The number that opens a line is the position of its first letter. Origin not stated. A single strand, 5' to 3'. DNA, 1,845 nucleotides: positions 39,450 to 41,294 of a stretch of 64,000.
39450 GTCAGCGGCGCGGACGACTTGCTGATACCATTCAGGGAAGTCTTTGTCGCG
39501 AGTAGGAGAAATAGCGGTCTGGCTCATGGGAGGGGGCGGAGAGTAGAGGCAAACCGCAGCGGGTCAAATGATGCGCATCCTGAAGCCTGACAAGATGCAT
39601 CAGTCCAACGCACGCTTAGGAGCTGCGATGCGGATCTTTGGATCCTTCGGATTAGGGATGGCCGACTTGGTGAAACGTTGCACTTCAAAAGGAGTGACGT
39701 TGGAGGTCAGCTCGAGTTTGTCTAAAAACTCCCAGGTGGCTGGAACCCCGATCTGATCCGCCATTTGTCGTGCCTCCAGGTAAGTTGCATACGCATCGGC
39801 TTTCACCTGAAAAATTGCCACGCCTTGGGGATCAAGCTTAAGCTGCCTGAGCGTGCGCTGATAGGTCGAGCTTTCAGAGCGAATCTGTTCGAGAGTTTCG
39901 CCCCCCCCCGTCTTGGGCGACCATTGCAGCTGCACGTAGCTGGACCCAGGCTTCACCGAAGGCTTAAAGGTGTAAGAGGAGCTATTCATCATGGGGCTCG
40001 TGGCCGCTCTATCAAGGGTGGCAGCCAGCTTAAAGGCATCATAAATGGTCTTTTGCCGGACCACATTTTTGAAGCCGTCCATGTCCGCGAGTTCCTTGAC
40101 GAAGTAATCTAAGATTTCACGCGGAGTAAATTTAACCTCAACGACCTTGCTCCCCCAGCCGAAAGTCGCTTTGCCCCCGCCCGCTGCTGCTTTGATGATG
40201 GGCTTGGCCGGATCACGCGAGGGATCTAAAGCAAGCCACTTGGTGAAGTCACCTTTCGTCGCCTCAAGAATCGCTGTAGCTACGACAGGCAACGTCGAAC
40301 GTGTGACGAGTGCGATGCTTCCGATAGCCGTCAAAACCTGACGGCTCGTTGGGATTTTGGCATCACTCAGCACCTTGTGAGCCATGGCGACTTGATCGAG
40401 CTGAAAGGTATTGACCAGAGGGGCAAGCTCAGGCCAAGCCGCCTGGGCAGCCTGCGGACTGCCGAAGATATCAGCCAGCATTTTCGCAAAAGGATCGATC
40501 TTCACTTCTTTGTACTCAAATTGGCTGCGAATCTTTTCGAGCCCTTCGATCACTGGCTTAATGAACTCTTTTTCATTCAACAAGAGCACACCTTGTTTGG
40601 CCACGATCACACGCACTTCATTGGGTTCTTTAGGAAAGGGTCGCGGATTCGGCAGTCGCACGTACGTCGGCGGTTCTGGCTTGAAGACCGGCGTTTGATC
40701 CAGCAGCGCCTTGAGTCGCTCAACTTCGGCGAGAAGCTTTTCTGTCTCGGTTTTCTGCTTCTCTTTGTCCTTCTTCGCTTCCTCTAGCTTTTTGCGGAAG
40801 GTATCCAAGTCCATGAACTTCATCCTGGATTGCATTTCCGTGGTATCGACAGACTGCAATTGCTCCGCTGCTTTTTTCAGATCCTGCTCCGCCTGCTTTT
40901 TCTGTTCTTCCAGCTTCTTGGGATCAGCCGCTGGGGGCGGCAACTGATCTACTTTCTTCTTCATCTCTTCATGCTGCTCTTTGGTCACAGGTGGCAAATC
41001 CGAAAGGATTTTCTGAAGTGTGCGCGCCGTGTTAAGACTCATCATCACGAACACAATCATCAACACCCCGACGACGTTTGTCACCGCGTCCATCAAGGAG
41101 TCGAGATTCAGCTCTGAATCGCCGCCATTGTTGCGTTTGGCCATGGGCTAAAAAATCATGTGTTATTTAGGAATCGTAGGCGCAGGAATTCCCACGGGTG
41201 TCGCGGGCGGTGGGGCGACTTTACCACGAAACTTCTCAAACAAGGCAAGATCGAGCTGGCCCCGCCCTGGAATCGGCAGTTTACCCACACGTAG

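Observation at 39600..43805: Atypical stator-like trio: a zinc-ribbon MotA/ExbB channel and two coiled-coil-extended ExbD/TolR-like proteins, with no visible output partner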

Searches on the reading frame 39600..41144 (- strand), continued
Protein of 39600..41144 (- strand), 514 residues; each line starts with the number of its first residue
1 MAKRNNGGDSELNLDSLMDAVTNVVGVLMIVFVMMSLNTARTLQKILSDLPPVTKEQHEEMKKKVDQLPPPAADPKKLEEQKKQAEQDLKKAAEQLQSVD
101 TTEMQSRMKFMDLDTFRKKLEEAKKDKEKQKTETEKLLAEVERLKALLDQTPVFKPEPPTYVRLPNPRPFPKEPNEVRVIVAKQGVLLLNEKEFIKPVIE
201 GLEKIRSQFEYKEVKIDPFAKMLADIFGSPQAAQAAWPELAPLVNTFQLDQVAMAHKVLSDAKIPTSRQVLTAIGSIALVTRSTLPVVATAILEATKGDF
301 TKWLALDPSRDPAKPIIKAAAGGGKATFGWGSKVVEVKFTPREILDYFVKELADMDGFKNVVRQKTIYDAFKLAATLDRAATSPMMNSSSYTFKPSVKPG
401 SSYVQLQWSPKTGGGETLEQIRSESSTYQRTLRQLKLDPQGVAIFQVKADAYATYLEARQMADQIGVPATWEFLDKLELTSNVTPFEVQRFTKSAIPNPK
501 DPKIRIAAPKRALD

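Call 53: list_cluster_members(proteins=[P0392, P0416, P0433, P0457, P0465, P0483, P0492, P0495, P0503, P0454])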
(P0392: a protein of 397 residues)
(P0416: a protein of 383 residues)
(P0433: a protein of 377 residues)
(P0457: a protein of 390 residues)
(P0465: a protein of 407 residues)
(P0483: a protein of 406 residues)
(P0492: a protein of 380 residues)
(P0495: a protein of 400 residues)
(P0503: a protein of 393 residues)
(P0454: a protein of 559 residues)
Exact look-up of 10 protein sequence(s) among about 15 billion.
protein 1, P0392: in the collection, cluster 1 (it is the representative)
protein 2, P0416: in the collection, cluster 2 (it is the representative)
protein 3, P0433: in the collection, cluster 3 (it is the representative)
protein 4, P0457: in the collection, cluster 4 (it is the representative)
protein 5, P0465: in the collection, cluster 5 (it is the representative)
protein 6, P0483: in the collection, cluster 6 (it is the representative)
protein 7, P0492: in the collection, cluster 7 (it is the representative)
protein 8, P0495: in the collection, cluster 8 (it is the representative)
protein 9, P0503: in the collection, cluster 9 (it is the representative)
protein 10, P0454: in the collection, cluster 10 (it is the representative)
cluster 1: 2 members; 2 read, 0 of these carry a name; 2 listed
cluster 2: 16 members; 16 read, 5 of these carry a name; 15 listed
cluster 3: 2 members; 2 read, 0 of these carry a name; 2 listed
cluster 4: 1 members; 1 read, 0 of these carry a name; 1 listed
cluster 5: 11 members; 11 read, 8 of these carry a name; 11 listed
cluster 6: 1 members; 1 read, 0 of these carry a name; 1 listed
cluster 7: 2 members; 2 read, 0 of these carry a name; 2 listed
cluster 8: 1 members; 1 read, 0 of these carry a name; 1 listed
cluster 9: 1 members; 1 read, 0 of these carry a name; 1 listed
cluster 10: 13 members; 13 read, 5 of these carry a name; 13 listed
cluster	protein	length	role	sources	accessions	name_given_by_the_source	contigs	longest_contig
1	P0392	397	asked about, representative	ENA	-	-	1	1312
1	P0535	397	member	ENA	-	-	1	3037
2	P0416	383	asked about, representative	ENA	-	-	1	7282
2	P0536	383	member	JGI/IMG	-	hypothetical protein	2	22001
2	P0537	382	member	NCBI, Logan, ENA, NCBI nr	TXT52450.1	MAG: hypothetical protein FD140_674 [Limisphaerales bacterium]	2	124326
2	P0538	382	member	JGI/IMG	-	hypothetical protein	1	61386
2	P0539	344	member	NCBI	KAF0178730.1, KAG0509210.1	MAG: hypothetical protein FD161_1774, partial [Limisphaerales bacterium]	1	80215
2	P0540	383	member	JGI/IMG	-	hypothetical protein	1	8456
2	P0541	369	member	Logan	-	-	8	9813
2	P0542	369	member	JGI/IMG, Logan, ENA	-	-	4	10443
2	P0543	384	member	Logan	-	-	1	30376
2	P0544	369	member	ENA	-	-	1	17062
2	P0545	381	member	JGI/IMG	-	-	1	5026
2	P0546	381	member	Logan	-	-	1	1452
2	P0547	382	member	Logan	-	-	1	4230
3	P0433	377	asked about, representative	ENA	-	-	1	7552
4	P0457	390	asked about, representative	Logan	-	-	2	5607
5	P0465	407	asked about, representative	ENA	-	-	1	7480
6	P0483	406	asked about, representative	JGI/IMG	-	-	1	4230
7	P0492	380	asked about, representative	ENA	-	-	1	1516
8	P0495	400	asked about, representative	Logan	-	-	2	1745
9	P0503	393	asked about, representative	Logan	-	-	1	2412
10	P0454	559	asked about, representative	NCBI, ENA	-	-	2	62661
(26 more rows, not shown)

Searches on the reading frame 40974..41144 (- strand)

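Call 32: search_protein_families(library=pfam, proteins=[window:40974-41144:-], max_evalue=10)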
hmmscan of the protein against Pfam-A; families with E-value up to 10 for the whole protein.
seq(57 aa): 1 family
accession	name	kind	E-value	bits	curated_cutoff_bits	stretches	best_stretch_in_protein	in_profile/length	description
PF25286.1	DUF7876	-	0.13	12.2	27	1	3-56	73-125/190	Domain of unknown function (DUF7876)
